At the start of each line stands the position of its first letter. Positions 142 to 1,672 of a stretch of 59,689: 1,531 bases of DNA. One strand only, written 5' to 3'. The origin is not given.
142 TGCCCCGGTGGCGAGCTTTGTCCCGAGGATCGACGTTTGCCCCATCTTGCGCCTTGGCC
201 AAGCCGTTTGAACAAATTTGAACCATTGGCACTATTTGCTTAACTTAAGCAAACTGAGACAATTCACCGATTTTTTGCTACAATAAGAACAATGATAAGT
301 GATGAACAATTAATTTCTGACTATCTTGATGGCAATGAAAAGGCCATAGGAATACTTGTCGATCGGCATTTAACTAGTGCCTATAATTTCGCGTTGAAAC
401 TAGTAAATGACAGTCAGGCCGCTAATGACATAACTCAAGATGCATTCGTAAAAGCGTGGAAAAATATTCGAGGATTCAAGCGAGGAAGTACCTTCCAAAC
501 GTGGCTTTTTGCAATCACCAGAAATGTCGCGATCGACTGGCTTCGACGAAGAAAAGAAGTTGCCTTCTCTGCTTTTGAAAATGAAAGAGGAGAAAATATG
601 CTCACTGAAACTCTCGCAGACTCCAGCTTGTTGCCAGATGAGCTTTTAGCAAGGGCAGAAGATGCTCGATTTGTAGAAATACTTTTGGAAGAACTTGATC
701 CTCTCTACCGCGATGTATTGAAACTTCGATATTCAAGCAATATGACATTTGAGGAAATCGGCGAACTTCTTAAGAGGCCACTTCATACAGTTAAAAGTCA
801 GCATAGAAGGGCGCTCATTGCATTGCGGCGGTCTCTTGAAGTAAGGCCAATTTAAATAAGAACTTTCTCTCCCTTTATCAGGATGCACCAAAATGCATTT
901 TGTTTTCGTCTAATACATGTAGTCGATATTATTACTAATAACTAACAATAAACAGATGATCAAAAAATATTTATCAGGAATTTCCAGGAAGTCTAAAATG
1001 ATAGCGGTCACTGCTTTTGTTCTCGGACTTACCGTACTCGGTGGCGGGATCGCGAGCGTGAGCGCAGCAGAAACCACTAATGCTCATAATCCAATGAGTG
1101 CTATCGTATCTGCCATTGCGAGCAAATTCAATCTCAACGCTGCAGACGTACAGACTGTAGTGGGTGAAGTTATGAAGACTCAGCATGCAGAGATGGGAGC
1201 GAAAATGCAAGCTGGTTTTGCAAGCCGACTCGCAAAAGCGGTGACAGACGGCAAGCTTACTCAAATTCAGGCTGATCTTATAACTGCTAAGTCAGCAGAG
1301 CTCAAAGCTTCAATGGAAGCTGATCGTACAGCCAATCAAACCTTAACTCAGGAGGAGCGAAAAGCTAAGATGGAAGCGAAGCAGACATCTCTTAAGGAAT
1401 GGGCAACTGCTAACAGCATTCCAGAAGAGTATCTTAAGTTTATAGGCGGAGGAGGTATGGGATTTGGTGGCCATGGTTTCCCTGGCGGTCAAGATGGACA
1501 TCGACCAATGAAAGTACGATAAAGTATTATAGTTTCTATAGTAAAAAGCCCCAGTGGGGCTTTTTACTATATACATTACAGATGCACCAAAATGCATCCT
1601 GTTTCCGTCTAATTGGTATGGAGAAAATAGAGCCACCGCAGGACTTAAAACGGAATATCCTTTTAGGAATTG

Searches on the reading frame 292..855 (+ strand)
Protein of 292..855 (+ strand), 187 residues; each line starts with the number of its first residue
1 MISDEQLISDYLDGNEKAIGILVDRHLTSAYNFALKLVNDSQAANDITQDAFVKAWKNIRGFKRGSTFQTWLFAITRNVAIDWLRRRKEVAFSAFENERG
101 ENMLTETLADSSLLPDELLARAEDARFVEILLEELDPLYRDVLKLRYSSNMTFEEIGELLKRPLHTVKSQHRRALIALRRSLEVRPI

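Call 37: find_encoding_contigs(protein=window:292-855:+, flank=10000, max_places=4)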
Protein window:292-855:+ (187 aa): 2 contigs read that carry it; 2 places shown.
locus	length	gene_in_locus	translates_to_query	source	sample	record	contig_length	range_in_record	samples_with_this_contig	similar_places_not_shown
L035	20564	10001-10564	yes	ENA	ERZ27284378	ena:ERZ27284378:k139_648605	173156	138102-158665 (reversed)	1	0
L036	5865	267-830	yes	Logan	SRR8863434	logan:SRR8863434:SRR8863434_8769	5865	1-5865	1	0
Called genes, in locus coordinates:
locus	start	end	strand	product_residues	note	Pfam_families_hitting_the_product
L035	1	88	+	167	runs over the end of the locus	-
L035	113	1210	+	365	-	PF01926:MMR_HSR1, PF02421:FeoB_N, PF06071:YchF-GTPase_C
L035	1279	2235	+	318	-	PF18920:DUF5671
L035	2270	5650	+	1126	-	PF00133:tRNA-synt_1, PF09334:tRNA-synt_1g, PF00561:Abhydrolase_1 (weak), PF06821:Ser_hydrolase, PF13603:tRNA-synt_1_2, PF00293:NUDIX, PF00133:tRNA-synt_1, PF08264:Anticodon_1, +3 more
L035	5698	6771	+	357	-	PF04545:Sigma70_r4, PF05066:HARE-HTH (faint)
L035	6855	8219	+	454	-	PF26449:DUF8128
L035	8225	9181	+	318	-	PF02618:YceG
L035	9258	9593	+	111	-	-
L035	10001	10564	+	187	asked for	PF04542:Sigma70_r2, PF08281:Sigma70_r4_2, PF04545:Sigma70_r4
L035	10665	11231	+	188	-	-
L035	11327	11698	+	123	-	-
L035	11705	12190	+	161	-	PF18914:DUF5666 (faint)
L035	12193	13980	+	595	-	PF00364:Biotin_lipoyl (faint), PF25919:BSH_CusB (faint), PF25973:BSH_CzcB (faint), PF25917:BSH_RND, PF25954:Beta-barrel_RND_2 (weak), PF25990:Beta-barrel_YknX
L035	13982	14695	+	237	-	PF00005:ABC_tran, PF02463:SMC_N (faint)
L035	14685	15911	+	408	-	PF12704:MacB_PCD, PF02687:FtsX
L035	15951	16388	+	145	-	-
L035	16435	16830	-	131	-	PF07883:Cupin_2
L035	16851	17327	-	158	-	PF03073:TspO_MBR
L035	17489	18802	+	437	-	PF01555:N6_N4_Mtase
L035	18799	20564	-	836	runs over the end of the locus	-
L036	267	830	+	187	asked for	PF04542:Sigma70_r2, PF08281:Sigma70_r4_2, PF04545:Sigma70_r4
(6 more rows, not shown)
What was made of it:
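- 292..7618 (.): Cargo block 1. It holds an ECF sigma factor (292-855), small membrane or anti-sigma-like ORFs, a MacA-like adaptor (2484-4271), an ABC ATPase (4273-4986), a MacB/FtsX permease (4976-6202), a cupin (6726-7121, minus strand) and TspO (7142-7618, minus strand). Pfam calls on L035 (call 37).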

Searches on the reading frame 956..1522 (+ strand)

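Call 58: search_protein_families(library=padloc, proteins=[window:956-1522:+], max_evalue=0.01)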
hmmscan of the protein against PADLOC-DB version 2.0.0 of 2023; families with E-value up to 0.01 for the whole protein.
window:956-1522:+ (188 aa): 0 families

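Call 59: search_protein_families(library=ncbifam, proteins=[window:956-1522:+], max_evalue=0.01)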
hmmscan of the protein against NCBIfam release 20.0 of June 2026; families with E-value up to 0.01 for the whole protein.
window:956-1522:+ (188 aa): 1 family
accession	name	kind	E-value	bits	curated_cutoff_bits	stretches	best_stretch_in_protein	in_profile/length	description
TIGR04111.1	BcepMu_gp16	hypoth_equivalog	0.0038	17.1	34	0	131-157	1-27/55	phage-associated protein, BcepMu gp16 family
